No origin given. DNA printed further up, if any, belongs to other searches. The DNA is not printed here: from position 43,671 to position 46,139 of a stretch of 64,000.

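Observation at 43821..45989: GT2 glycosyltransferase fused to a PaaK/CapK-type adenylate-forming ligase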

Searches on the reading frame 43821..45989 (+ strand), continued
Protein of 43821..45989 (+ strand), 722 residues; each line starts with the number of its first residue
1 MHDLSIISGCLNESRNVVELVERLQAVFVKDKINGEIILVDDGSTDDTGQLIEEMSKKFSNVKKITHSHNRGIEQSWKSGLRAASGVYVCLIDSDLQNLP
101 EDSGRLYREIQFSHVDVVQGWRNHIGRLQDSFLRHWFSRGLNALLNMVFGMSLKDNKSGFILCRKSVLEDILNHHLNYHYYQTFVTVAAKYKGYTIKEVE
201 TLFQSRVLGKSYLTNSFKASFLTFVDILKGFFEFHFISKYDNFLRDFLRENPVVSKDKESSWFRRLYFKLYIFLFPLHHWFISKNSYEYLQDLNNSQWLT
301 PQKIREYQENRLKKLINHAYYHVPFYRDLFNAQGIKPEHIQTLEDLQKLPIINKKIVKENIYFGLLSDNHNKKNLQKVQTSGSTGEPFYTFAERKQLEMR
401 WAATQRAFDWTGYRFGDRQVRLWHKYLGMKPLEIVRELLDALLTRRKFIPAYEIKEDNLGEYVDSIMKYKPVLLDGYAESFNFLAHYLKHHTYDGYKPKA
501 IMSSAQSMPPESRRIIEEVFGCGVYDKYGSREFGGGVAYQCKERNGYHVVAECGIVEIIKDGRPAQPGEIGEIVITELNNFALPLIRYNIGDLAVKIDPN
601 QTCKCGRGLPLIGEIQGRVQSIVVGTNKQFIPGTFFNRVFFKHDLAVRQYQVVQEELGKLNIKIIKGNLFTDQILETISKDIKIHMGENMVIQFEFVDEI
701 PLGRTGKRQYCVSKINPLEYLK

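Call 39: fold_search(model_id=the predicted structure, library=pdb)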
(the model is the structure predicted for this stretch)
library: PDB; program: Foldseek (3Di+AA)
matches with E <= 10: 1551; with E <= 0.001: 620
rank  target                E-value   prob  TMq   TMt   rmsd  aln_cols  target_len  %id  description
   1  4r1m_B                1.3e-29  1.00  0.39  0.63  13.3       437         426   25  Crystal structure of a Putative Acyl-CoA ligase (BT_0428) from Bacteroides thetaiotaomicron VPI-5482 at 2.48 A resolut (released 2014-08-27)
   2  4r1m_A                1.5e-29  1.00  0.42  0.66   7.8       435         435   24  Crystal structure of a Putative Acyl-CoA ligase (BT_0428) from Bacteroides thetaiotaomicron VPI-5482 at 2.48 A resolut (released 2014-08-27)
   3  4rvo_D                2.2e-29  1.00  0.39  0.63  13.4       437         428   24  Crystal structure of a Putative Acyl-CoA ligase (BT_0428) from Bacteroides thetaiotaomicron VPI-5482 at 2.41 A resolut (released 2014-12-31)
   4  4r1m_D                3.5e-29  1.00  0.39  0.63  13.2       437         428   24  Crystal structure of a Putative Acyl-CoA ligase (BT_0428) from Bacteroides thetaiotaomicron VPI-5482 at 2.48 A resolut (released 2014-08-27)
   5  4rvo_B                4.8e-29  1.00  0.39  0.64  13.4       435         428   25  Crystal structure of a Putative Acyl-CoA ligase (BT_0428) from Bacteroides thetaiotaomicron VPI-5482 at 2.41 A resolut (released 2014-12-31)
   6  4rvn_D                7.2e-29  1.00  0.39  0.63  13.4       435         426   24  Crystal structure of a Putative Acyl-CoA ligase (BT_0428) from Bacteroides thetaiotaomicron VPI-5482 at 2.20 A resolut (released 2015-01-21)
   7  4r1m_C                9.5e-29  1.00  0.42  0.67   7.8       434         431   24  Crystal structure of a Putative Acyl-CoA ligase (BT_0428) from Bacteroides thetaiotaomicron VPI-5482 at 2.48 A resolut (released 2014-08-27)
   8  4rvn_B                1.1e-28  1.00  0.39  0.64  13.3       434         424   25  Crystal structure of a Putative Acyl-CoA ligase (BT_0428) from Bacteroides thetaiotaomicron VPI-5482 at 2.20 A resolut (released 2015-01-21)
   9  4r1l_B                1.7e-28  1.00  0.39  0.64  13.3       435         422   26  Crystal structure of a Putative Acyl-CoA ligase (BT_0428) from Bacteroides thetaiotaomicron VPI-5482 at 2.42 A resolut (released 2014-08-27)
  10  4r1l_A                2.5e-28  1.00  0.42  0.66   8.0       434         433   25  Crystal structure of a Putative Acyl-CoA ligase (BT_0428) from Bacteroides thetaiotaomicron VPI-5482 at 2.42 A resolut (released 2014-08-27)
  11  4r1l_D                3.8e-28  1.00  0.38  0.62  13.5       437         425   25  Crystal structure of a Putative Acyl-CoA ligase (BT_0428) from Bacteroides thetaiotaomicron VPI-5482 at 2.42 A resolut (released 2014-08-27)
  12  4r1l_C                5.7e-28  1.00  0.42  0.66   7.8       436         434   25  Crystal structure of a Putative Acyl-CoA ligase (BT_0428) from Bacteroides thetaiotaomicron VPI-5482 at 2.42 A resolut (released 2014-08-27)
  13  2y4o_A                1.4e-27  1.00  0.42  0.66   7.8       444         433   22  Crystal Structure of PaaK2 in complex with phenylacetyl adenylate (released 2011-03-09)
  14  2y27_A                1.5e-27  1.00  0.39  0.64  13.0       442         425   23  crystal structure of PaaK1 in complex with ATP from Burkholderia cenocepacia (released 2011-05-04)
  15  2y4o_B                2.2e-27  1.00  0.42  0.67   7.7       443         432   22  Crystal Structure of PaaK2 in complex with phenylacetyl adenylate (released 2011-03-09)
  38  9bhe_A                1.9e-15  1.00  0.29  0.64  10.9       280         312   21  Salmonella undecaprenyl-phosphate 4-deoxy-4-formamido-L-arabinose transferase (ArnC) bound to UDP (released 2025-02-12)
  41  9bhe_B                4.1e-14  1.00  0.29  0.64  13.1       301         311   20  Salmonella undecaprenyl-phosphate 4-deoxy-4-formamido-L-arabinose transferase (ArnC) bound to UDP (released 2025-02-12)
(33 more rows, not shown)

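Call 41: find_related_loci(query=A1, collection=genome_contigs, flank=10000)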
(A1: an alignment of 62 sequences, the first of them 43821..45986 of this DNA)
Query A1 (722 aa) in genome_contigs; peptide patterns used: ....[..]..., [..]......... (x = any residue, [..] = any of these).
600 stretches matched a pattern (row limit reached: there are more); 29 encode a relative of the query (tblastn E <= 1e-3); 29 distinct loci.
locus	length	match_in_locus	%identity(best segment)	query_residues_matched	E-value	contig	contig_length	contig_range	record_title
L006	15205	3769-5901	55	3-715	0e+0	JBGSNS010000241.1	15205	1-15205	MAG: Bdellovibrionota bacterium isolate JTS-AC261 k141_4374648, whole genome shotgun sequence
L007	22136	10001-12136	51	3-716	0e+0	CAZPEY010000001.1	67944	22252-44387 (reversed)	MAG TPA_asm: uncultured Polyangiaceae bacterium isolate SRP189682_co1_246 genome assembly, contig: NODE_361_length_67944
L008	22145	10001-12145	50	1-716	0e+0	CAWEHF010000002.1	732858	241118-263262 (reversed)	MAG: uncultured Acidobacteriaceae bacterium isolate MFD03044.bin.1.112 genome assembly, contig: contig_16428, whole geno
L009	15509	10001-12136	52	3-716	0e+0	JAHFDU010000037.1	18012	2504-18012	MAG: Myxococcales bacterium isolate nzgw252 NODE_1355_length_18013_cov_2.572490, whole genome shotgun sequence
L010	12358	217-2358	50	3-716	0e+0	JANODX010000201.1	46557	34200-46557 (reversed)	MAG: Vicinamibacteria bacterium isolate SOY_65_metabat_89 SOY_65_k141_1844902, whole genome shotgun sequence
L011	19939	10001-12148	50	3-716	0e+0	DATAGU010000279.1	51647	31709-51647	MAG TPA_asm: Polyangia bacterium isolate SMAG_U6837 k141_2786997, whole genome shotgun sequence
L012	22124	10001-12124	50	3-713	0e+0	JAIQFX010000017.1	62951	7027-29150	MAG: Terriglobia bacterium isolate SRVP_36 SRVP18_hole-7m-from-trench_1_20cm_scaffold_244, whole genome shotgun sequence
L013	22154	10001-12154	48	1-720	0e+0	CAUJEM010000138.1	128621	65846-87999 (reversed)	MAG: Myxococcota bacterium isolate KLAP139 genome assembly, contig: KLAP139_305005, whole genome shotgun sequence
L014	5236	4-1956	51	65-716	0e+0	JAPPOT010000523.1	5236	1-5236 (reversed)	MAG: Myxococcales bacterium isolate SB9155_S4_bin_12 NODE_3808_length_5236_cov_8.84906, whole genome shotgun sequence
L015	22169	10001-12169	46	1-716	0e+0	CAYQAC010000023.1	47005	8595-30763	MAG TPA_asm: uncultured Polyangiaceae bacterium isolate SRP344714_co1_276 genome assembly, contig: NODE_1613_length_4700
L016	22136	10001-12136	46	3-716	0e+0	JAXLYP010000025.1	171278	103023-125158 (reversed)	MAG: Polyangiaceae bacterium isolate STL-MYX16 C3.166.fa-25, whole genome shotgun sequence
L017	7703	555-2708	45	3-722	0e+0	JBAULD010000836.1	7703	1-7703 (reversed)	MAG: Polyangiaceae bacterium isolate MFD04780_ilm_asm_bin14 k127_14714, whole genome shotgun sequence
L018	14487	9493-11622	45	4-715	0e+0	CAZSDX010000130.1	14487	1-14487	MAG TPA_asm: uncultured Polyangiaceae bacterium isolate SRP290908_co2_191 genome assembly, contig: NODE_5681_length_1448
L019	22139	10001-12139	48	1-715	0e+0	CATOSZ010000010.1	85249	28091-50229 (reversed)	MAG: uncultured Alphaproteobacteria bacterium isolate 1311e4a2-7c2e-4e7e-97fd-c775e7e276f9 genome assembly, contig: cont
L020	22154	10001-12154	43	4-722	0e+0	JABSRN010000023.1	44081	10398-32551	MAG: Polyangiaceae bacterium isolate DT_87 DT-Polyangiaceae-1_scaffold_23, whole genome shotgun sequence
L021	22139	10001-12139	48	3-716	0e+0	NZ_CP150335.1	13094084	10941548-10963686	Sorangium sp. So ce375 chromosome, complete genome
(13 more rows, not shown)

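Call 43: search_solved_structures(query=L004:7031-7990:+, max_evalue=1e-20)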
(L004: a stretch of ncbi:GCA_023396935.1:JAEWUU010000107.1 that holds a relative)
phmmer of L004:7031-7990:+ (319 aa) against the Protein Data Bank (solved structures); distinct sequences matched with E-value up to 1e-20: 44.
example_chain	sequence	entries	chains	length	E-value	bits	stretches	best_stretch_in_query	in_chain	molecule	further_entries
4zrm_A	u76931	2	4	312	1.3e-48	169.3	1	7-313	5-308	UDP-glucose 4-epimerase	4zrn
6wjb_A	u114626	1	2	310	1e-36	130.2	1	6-280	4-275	NAD-dependent epimerase/dehydratase family protein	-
6zl6_A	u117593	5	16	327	3.9e-36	128.3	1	8-316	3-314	Epimerase domain-containing protein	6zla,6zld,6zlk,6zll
6wj9_A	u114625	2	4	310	9.4e-36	127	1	6-280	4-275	NAD-dependent epimerase/dehydratase family protein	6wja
6zlj_A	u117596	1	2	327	1.4e-35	126.5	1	8-316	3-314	Epimerase domain-containing protein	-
6dnt_A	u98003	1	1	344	2.6e-34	122.3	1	3-314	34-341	NAD-dependent epimerase/dehydratase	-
7ys8_A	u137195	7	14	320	5.2e-34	121.3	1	9-316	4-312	UDP-glucose 4-epimerase | UDP-glucose 4-epimerase along with EC 5.1.3.2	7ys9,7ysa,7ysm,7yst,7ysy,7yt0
8vr2_A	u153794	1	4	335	3.7e-31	111.9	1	5-313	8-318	NAD-dependent epimerase/dehydratase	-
6kv9_A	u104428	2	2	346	1.4e-29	106.8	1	3-314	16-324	MoeE5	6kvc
3icp_A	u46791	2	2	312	2.4e-29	106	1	8-274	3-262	NAD-dependent epimerase/dehydratase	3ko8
3aw9_A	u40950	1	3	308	1.5e-28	103.3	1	8-274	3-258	NAD-dependent epimerase/dehydratase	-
2p5u_A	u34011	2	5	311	2.8e-28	102.5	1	8-310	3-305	UDP-glucose 4-epimerase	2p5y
1r6d_A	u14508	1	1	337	6.8e-28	101.2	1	8-315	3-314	TDP-glucose-4,6-dehydratase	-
1r66_A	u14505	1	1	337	1.3e-27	100.3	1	8-315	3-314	TDP-glucose-4,6-dehydratase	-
8shh_A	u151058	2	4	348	7.1e-27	97.9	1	8-314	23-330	dTDP-glucose 4,6-dehydratase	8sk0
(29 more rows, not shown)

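Call 44: search_solved_structures(query=L004:10193-11224:+, max_evalue=1e-20)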
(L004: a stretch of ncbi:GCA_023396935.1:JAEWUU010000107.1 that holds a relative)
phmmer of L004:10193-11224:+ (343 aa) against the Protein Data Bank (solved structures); distinct sequences matched with E-value up to 1e-20: 47.
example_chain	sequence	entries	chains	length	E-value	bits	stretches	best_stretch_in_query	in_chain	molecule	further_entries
5u4q_A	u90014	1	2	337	3.8e-143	480.2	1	3-336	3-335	dTDP-glucose 4,6-dehydratase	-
6zl6_A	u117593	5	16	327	2.6e-44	155.2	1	6-328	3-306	Epimerase domain-containing protein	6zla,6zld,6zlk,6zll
6zlj_A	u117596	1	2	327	9.5e-44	153.4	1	6-328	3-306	Epimerase domain-containing protein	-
4zrm_A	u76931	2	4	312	3.7e-40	141.6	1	5-333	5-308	UDP-glucose 4-epimerase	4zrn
3ru7_A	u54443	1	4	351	2e-39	139.2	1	2-336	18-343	WbgU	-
3ruc_A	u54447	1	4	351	2.3e-39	139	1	2-335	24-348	WbgU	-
3ru9_A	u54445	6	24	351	2.3e-39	139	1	2-335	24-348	WbgU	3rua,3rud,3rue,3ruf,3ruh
3lu1_A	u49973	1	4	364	2.7e-39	138.8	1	2-335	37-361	WbgU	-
6wjb_A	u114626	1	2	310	7.4e-36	127.5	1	1-327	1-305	NAD-dependent epimerase/dehydratase family protein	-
1sb8_A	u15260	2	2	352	9.3e-36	127.1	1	4-335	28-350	wbpP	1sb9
10ke_A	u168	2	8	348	1.4e-35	126.6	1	6-336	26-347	Capsular polysaccharide biosynthesis protein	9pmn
6kv9_A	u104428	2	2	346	3.8e-35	125.1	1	5-333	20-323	MoeE5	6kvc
6wj9_A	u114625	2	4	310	6.9e-35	124.3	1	1-327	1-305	NAD-dependent epimerase/dehydratase family protein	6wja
7ys8_A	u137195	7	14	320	1.3e-33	120.1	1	6-332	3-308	UDP-glucose 4-epimerase | UDP-glucose 4-epimerase along with EC 5.1.3.2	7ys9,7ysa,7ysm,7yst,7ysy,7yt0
6pmh_A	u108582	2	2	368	1.1e-30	110.5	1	3-234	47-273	UDP-glucose 4-epimerase related protein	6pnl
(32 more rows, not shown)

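Call 48: list_cluster_members(proteins=[P0001, P0025, P0120])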
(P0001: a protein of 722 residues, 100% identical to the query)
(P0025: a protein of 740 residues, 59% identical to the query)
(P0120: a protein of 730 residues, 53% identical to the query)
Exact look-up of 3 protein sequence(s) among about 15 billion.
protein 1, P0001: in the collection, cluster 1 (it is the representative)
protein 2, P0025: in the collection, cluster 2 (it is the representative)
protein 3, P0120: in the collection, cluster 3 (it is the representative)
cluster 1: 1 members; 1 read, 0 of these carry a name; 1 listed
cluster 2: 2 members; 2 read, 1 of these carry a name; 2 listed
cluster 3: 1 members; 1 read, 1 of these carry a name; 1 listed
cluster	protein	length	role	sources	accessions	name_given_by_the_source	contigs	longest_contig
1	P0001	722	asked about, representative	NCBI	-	-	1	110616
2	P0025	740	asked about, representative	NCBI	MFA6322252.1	MAG: glycosyltransferase [Candidatus Buchananbacteria bacterium]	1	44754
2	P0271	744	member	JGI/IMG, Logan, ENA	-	-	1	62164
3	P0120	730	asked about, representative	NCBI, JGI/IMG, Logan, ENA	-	phenylacetate-coenzyme A ligase PaaK-like adenylate-forming protein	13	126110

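Call 50: find_encoding_contigs(protein=P0001, flank=1000, max_places=1)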
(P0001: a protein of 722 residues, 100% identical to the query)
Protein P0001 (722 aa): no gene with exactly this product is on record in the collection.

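Call 58: find_encoding_contigs(protein=P0006, flank=7000, max_places=1)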
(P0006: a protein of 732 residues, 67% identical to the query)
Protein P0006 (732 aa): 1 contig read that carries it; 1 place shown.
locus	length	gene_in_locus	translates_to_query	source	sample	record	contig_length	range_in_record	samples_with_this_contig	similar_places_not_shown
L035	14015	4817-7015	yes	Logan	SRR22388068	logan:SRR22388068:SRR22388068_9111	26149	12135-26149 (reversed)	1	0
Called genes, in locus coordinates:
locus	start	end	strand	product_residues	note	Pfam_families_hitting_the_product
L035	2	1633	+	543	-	?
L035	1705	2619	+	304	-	PF08003:Methyltransf_9 (weak), PF13489:Methyltransf_23, PF01209:Ubie_methyltran, PF13847:Methyltransf_31, PF08241:Methyltransf_11, PF08242:Methyltransf_12, PF13649:Methyltransf_25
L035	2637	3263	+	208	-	PF13489:Methyltransf_23, PF08241:Methyltransf_11, PF08242:Methyltransf_12 (weak), PF13649:Methyltransf_25, PF13847:Methyltransf_31 (weak)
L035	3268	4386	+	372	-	PF00534:Glycos_transf_1, PF13692:Glyco_trans_1_4, PF13524:Glyco_trans_1_2 (faint)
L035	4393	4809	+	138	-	PF04138:GtrA_DPMS_TM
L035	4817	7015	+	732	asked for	PF00535:Glycos_transf_2, PF27533:CapK_C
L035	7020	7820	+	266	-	PF01209:Ubie_methyltran (weak), PF01728:FtsJ, PF13489:Methyltransf_23, PF13649:Methyltransf_25, PF13847:Methyltransf_31, PF08241:Methyltransf_11, PF08242:Methyltransf_12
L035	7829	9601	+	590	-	PF13522:GATase_6, PF13537:GATase_7, PF00733:Asn_synthase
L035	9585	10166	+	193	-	PF08241:Methyltransf_11, PF13489:Methyltransf_23 (weak)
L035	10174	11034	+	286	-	PF05148:Methyltransf_8 (weak), PF13489:Methyltransf_23 (weak), PF01209:Ubie_methyltran (weak), PF13847:Methyltransf_31 (weak), PF08241:Methyltransf_11, PF13649:Methyltransf_25 (weak)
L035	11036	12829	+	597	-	-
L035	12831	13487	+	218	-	-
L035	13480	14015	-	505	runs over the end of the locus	PF05159:Capsule_synth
